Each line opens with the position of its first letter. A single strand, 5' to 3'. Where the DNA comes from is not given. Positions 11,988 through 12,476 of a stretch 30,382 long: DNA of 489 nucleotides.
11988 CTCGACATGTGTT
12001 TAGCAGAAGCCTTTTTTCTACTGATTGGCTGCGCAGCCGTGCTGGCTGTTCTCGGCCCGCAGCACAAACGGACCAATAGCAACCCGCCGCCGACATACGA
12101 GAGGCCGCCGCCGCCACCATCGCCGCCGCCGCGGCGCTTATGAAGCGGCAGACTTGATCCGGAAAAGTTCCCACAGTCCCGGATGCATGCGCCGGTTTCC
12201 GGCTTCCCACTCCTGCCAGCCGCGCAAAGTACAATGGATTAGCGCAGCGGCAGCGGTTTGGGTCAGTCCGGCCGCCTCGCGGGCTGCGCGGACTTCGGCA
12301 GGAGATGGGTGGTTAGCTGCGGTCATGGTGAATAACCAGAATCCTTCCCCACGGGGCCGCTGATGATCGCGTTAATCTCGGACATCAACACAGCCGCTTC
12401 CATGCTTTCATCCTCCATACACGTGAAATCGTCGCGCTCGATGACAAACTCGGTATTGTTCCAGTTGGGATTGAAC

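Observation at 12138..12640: Reverse-oriented, lower-GC, self-promoted two-gene cassette (79-aa acidic protein plus 62-aa HTH): an acr-aca-like anti-defence candidate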

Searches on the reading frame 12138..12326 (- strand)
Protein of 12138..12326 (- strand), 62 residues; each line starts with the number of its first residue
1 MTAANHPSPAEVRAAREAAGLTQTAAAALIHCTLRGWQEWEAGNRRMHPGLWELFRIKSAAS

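Call 3: search_protein_families(library=pfam, proteins=[window:12138-12326:-], max_evalue=1)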
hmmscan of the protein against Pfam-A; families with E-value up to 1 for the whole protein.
window:12138-12326:- (62 aa): 4 families
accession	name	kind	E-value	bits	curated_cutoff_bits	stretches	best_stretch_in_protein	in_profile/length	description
PF13560.12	HTH_31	-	4.4e-08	33.7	27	1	10-53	4-48/64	Helix-turn-helix domain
PF01381.28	HTH_3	-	0.0034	17.8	23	1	12-43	1-32/55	Helix-turn-helix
PF15731.11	MqsA_antitoxin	-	0.045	14.3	30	1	5-57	67-119/131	Antitoxin component of bacterial toxin-antitoxin system, MqsA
PF08965.17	Aca2_YdiL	-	0.11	13.1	23.8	1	11-47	5-43/118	Aca2/YdiL-like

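Call 4: search_protein_families(library=phrogs, proteins=[window:12138-12326:-], max_evalue=1)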
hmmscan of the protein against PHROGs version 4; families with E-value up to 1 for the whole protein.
window:12138-12326:- (62 aa): 12 families
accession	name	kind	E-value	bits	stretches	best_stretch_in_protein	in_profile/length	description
phrog_2104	-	unknown function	1.7e-05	26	1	4-46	36-78/103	-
phrog_955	-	DNA, RNA and nucleotide metabolism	3.7e-05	24.5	1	10-51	27-68/142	HTH DNA binding protein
phrog_6106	-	unknown function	0.00011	22.8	1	9-53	12-56/194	-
phrog_4836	-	transcription regulation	0.00049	20.7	1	10-44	78-112/194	CII-like regulator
phrog_2328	-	transcription regulation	0.0022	18.8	1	12-48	20-56/128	transcriptional repressor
phrog_7950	-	transcription regulation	0.0055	17.8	1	9-53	9-58/68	transcriptional repressor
phrog_3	-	transcription regulation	0.017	15.9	1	10-59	91-135/430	transcriptional repressor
phrog_2439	-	transcription regulation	0.084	12.7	1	8-48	8-48/367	transcriptional regulator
phrog_14076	-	transcription regulation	0.088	14.3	1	8-48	14-57/86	transcriptional regulator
phrog_8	-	transcription regulation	0.13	12.6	1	13-47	165-196/346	transcriptional regulator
phrog_37751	-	unknown function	0.21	12.1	1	2-53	147-200/205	-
phrog_6499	-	transcription regulation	0.38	11.2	1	12-49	11-54/157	transcriptional regulator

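Call 7: search_protein_families(library=padloc, proteins=[window:12138-12326:-], max_evalue=1)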
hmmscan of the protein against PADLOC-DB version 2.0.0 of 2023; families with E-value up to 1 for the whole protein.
window:12138-12326:- (62 aa): 1 family
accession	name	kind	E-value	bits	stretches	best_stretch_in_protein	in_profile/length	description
PDLC03951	RmrA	-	0.007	13.4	1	10-45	11-46/400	-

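Call 8: search_protein_families(library=ncbifam, proteins=[window:12138-12326:-], max_evalue=1)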
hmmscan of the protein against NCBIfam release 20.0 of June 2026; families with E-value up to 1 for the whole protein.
window:12138-12326:- (62 aa): 6 families
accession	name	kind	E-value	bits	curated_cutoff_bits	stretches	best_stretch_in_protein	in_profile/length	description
NF040522.1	VC1465_fam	subfamily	2.9e-10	40.2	70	1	13-59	2-48/111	VC1465 family Xer recombination activation factor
TIGR03830.1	CxxCG_CxxCG_HTH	subfamily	3.2e-05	23.7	61.8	1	7-57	65-115/127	type II TA system antitoxin MqsA family protein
NF047542.1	telomere_Tap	equivalog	0.00075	18.3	600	1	4-45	14-55/695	telomere-associated protein Tap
TIGR03070.1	couple_hipB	subfamily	0.0021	17.9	71.65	1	11-47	6-42/58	type II toxin-antitoxin system Y4mF family antitoxin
NF041951.1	phage_RstR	subfamily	0.013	15.8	80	1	12-56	7-49/108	RstR family transcriptional repressor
NF007481.0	PRK10072.1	equivalog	0.2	12.2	110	1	7-53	33-77/96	HTH-type transcriptional regulator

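Call 17: find_homologous_proteins(query=window:12141-12326:-)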
Query window:12141-12326:- (62 aa): 488 proteins with E <= 0.001 among 489 candidates; the best 120 are listed.
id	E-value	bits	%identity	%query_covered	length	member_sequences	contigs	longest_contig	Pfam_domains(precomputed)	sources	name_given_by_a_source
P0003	3.0e-28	114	90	94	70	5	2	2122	PF13560.13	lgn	-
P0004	3.1e-28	114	83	97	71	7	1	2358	PF13560.13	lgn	-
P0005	4.7e-28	113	95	89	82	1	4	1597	PF13560.13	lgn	-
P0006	1.2e-27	112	89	90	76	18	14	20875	PF13560.13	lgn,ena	-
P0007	1.3e-27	112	89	92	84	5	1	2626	PF13560.13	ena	-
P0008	2.2e-27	111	89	89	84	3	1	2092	PF13560.13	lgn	-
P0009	5.1e-27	110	86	94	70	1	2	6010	PF13560.13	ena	-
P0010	3.4e-26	107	83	94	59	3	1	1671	PF13560.13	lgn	-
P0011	4.2e-26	107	86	94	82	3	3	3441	PF13560.13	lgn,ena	-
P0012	5.0e-26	107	81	95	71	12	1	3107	PF13560.13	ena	-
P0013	9.8e-26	106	80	95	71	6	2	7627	PF13560.13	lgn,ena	-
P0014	1.2e-25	106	85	89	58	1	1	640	PF13560.13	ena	-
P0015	1.5e-25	105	79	94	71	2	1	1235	PF13560.13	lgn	-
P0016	3.7e-25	104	81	94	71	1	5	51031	PF13560.13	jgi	jgi:DNA-binding transcriptional regulator YiaG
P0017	4.4e-25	104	83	87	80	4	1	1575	PF13560.13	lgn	-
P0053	3.3e-23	98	82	89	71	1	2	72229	PF13560.13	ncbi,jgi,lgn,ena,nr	ncbi:MAG: helix-turn-helix transcriptional regulator [Nevskia sp.]|jgi:DNA-binding transcriptional r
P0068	1.1e-22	96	82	89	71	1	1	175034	PF13560.13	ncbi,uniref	ncbi:helix-turn-helix domain-containing protein [Uliginosibacterium sp. sgz301328]|uniref:helix-turn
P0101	9.4e-22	93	73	90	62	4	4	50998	PF13560.13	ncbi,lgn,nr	ncbi:helix-turn-helix domain-containing protein [Pseudomonas aeruginosa]|nr:helix-turn-helix transcr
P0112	1.7e-21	93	80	87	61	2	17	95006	PF13560.13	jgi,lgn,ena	-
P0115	2.1e-21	92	71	94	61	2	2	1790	PF13560.13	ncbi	ncbi:hypothetical protein D3C76_1365820 [compost metagenome]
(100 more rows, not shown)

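Call 47: find_encoding_contigs(protein=P0101, flank=4000, max_places=4)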
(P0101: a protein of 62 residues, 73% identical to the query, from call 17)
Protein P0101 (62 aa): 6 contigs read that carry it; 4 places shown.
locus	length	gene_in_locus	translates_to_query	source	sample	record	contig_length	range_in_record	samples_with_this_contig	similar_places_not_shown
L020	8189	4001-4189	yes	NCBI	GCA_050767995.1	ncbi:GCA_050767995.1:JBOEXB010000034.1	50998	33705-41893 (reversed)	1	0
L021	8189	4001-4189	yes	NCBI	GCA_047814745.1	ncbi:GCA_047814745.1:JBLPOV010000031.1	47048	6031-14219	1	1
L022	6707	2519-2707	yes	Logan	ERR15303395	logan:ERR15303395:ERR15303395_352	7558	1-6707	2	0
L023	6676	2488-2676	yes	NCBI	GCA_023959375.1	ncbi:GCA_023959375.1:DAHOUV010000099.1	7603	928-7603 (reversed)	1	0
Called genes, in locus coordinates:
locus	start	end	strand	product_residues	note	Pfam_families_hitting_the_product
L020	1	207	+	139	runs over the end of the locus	PF21401:AcrF3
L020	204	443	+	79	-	-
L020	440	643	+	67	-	-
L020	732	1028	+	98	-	-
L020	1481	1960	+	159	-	-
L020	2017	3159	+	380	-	-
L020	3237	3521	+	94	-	-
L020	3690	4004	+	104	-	-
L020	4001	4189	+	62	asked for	PF13560:HTH_31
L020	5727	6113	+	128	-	-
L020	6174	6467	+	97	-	-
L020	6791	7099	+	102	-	PF16509:KORA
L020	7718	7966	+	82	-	-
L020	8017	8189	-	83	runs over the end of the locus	-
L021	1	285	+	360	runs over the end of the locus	PF11740:KfrA_N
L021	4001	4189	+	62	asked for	PF13560:HTH_31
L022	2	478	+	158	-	?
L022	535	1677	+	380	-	-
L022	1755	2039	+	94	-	-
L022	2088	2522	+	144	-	-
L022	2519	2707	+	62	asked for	PF13560:HTH_31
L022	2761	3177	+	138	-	-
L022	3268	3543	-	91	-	PF05016:ParE_toxin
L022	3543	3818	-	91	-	PF01402:RHH_1, PF27535:RelB3_C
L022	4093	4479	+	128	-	-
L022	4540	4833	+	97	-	-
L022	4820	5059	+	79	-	-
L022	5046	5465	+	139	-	PF16509:KORA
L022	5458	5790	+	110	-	-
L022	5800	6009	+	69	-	-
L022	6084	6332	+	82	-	-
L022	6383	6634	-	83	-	-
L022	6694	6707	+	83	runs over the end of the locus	-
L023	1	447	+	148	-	?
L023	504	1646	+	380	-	-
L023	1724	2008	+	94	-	-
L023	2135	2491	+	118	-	-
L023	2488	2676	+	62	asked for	PF13560:HTH_31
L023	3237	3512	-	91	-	PF05016:ParE_toxin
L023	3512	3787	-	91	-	PF01402:RHH_1, PF27535:RelB3_C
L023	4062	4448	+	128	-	-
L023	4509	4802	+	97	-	-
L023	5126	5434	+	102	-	PF16509:KORA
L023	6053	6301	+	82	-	-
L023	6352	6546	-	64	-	-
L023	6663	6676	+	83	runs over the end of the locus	-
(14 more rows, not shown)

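Call 48: list_cluster_members(proteins=[P0101, P0053, P0068, P0016, P0112, P0115])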
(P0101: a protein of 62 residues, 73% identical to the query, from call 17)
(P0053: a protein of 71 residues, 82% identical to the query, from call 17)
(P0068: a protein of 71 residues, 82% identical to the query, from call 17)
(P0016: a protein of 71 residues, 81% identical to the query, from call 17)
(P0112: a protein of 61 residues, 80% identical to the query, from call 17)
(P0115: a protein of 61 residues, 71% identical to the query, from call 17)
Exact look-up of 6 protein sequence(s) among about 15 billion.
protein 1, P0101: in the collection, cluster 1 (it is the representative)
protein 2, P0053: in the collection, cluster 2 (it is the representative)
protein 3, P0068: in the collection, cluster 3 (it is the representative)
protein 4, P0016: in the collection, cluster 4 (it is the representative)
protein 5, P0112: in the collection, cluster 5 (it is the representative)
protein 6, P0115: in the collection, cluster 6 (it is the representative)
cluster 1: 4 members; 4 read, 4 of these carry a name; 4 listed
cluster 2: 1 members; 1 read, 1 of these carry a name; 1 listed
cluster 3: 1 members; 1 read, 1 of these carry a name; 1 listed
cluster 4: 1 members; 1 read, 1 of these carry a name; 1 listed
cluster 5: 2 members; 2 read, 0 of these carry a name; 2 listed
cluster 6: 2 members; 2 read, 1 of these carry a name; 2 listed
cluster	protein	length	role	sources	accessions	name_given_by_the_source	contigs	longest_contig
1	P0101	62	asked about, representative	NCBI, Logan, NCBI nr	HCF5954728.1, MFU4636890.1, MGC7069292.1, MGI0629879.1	helix-turn-helix domain-containing protein [Pseudomonas aeruginosa] | helix-turn-helix transcriptional regulator [Pseudomonas aeruginosa]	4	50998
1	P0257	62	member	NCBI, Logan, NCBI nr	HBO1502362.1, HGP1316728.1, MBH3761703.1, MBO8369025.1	helix-turn-helix transcriptional regulator [Pseudomonas aeruginosa] | helix-turn-helix domain-containing protein [Pseudomonas aeruginosa]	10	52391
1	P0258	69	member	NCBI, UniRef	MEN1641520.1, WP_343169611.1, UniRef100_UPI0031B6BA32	helix-turn-helix domain-containing protein, partial [Pseudomonas aeruginosa] | helix-turn-helix domain-containing protein n=2 Tax=Pseudomonas aeruginosa TaxID=287 ...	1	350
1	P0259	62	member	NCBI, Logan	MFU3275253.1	helix-turn-helix domain-containing protein [Pseudomonas aeruginosa]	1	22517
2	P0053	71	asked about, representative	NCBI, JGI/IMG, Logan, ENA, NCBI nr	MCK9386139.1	MAG: helix-turn-helix transcriptional regulator [Nevskia sp.] | DNA-binding transcriptional regulator YiaG | helix-turn-helix transcriptional regulator [Nevskia sp.]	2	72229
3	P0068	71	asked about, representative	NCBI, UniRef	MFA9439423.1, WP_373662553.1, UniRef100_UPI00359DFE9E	helix-turn-helix domain-containing protein [Uliginosibacterium sp. sgz301328] | helix-turn-helix domain-containing protein n=1 Tax=Uliginosibacterium sp. sgz301328 ...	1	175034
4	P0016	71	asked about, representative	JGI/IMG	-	DNA-binding transcriptional regulator YiaG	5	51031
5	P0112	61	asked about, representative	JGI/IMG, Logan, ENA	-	-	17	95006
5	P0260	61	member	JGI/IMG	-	-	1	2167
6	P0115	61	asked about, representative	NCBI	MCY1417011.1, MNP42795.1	hypothetical protein D3C76_1365820 [compost metagenome]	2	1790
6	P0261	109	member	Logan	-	-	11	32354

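Call 49: search_protein_families(library=pfam, proteins=[L020:3690-4004:+, L022:2088-2522:+, L023:2135-2491:+, L020:3237-3521:+, L020:2017-3159:+, L020:1481-1960:+, L020:732-1028:+, L022:2761-3177:+, L020:204-443:+, L020:440-643:+], max_evalue=0.01)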
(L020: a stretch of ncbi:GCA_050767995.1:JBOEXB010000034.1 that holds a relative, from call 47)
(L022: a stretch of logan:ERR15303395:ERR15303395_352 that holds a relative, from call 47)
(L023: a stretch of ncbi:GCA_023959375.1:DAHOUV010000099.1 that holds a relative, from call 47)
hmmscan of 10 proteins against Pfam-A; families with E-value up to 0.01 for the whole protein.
L020:3690-4004:+ (104 aa): 0 families

L022:2088-2522:+ (144 aa): 0 families

L023:2135-2491:+ (118 aa): 0 families

L020:3237-3521:+ (94 aa): 0 families

L020:2017-3159:+ (380 aa): 0 families

L020:1481-1960:+ (159 aa): 1 family
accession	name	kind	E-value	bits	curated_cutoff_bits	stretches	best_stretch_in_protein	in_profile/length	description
PF07215.16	DUF1419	-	0.00058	20.4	23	1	79-130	39-86/112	Protein of unknown function (DUF1419)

L020:732-1028:+ (98 aa): 0 families

L022:2761-3177:+ (138 aa): 0 families

L020:204-443:+ (79 aa): 0 families

L020:440-643:+ (67 aa): 3 families
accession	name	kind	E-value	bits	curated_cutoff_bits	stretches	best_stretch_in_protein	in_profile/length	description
PF13560.12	HTH_31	-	6.2e-05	23.7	27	1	13-45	4-36/64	Helix-turn-helix domain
PF01381.28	HTH_3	-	0.00016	22.1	23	1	18-45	4-31/55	Helix-turn-helix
PF00376.29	MerR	-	0.00052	20.2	28.2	1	28-45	4-21/38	MerR family regulatory protein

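Call 53: find_related_loci(query=window:12141-12326:-, collection=viral_contigs, flank=3000)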
Query window:12141-12326:- (62 aa) in viral_contigs; peptide patterns used: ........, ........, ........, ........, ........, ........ (x = any residue, [..] = any of these).
126 stretches matched a pattern; 69 encode a relative of the query (tblastn E <= 1e-3); 69 distinct loci.
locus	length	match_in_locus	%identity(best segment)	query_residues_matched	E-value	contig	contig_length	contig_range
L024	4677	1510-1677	91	7-62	2e-31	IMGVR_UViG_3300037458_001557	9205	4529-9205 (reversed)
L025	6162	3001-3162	91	6-59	4e-31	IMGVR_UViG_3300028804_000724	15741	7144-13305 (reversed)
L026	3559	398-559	91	6-59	4e-31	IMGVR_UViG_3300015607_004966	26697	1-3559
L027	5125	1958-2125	86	6-61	9e-31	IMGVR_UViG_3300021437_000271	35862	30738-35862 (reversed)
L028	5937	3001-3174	81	4-61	3e-30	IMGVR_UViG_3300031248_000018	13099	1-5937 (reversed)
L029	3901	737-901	82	6-60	7e-29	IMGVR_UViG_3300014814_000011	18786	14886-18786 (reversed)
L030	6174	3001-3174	81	4-61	8e-29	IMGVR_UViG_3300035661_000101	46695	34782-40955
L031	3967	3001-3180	75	2-61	2e-28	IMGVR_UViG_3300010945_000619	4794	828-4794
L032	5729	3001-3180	75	2-61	2e-28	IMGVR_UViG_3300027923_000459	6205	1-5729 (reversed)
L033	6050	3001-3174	79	4-61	1e-27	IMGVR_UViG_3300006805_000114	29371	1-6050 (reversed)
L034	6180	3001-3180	75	2-61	4e-27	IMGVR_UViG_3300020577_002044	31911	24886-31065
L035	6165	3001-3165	82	4-58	4e-27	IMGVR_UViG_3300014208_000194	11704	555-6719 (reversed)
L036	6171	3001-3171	77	4-60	8e-27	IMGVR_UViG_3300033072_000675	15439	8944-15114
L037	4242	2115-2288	78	4-61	1e-26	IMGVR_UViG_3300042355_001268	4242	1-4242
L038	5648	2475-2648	78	4-61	1e-26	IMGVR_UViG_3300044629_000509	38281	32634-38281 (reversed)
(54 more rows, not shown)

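Call 62: search_solved_structures(query=window:12141-12326:-, max_evalue=1, show_alignments=3)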
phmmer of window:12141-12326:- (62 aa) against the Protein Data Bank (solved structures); distinct sequences matched with E-value up to 1: 7.
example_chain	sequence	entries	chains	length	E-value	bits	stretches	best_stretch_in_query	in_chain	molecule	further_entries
7xi5_A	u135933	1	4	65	9.8e-24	85.5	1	6-59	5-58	Transcriptional regulator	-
3fmy_A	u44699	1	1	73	0.14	16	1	8-57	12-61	HTH-type transcriptional regulator MQSA (ygiT/b3021)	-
9tv9_A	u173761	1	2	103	0.4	14.5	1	7-44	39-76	Antitoxin HigA-2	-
2kz8_A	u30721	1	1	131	0.48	14.2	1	8-57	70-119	Uncharacterized HTH-type transcriptional regulator ygiT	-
3gn5_A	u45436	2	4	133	0.5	14.2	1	8-57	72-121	HTH-type transcriptional regulator MQSA (YGIT/b3021) | Uncharacterized HTH-type transcriptional regulator ygiT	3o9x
5jaa_A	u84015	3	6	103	0.56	14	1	7-44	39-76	Antitoxin igA-2 | Antitoxin HigA-2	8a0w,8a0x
5j9i_A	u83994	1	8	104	0.57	14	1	7-44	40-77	Antitoxin igA-2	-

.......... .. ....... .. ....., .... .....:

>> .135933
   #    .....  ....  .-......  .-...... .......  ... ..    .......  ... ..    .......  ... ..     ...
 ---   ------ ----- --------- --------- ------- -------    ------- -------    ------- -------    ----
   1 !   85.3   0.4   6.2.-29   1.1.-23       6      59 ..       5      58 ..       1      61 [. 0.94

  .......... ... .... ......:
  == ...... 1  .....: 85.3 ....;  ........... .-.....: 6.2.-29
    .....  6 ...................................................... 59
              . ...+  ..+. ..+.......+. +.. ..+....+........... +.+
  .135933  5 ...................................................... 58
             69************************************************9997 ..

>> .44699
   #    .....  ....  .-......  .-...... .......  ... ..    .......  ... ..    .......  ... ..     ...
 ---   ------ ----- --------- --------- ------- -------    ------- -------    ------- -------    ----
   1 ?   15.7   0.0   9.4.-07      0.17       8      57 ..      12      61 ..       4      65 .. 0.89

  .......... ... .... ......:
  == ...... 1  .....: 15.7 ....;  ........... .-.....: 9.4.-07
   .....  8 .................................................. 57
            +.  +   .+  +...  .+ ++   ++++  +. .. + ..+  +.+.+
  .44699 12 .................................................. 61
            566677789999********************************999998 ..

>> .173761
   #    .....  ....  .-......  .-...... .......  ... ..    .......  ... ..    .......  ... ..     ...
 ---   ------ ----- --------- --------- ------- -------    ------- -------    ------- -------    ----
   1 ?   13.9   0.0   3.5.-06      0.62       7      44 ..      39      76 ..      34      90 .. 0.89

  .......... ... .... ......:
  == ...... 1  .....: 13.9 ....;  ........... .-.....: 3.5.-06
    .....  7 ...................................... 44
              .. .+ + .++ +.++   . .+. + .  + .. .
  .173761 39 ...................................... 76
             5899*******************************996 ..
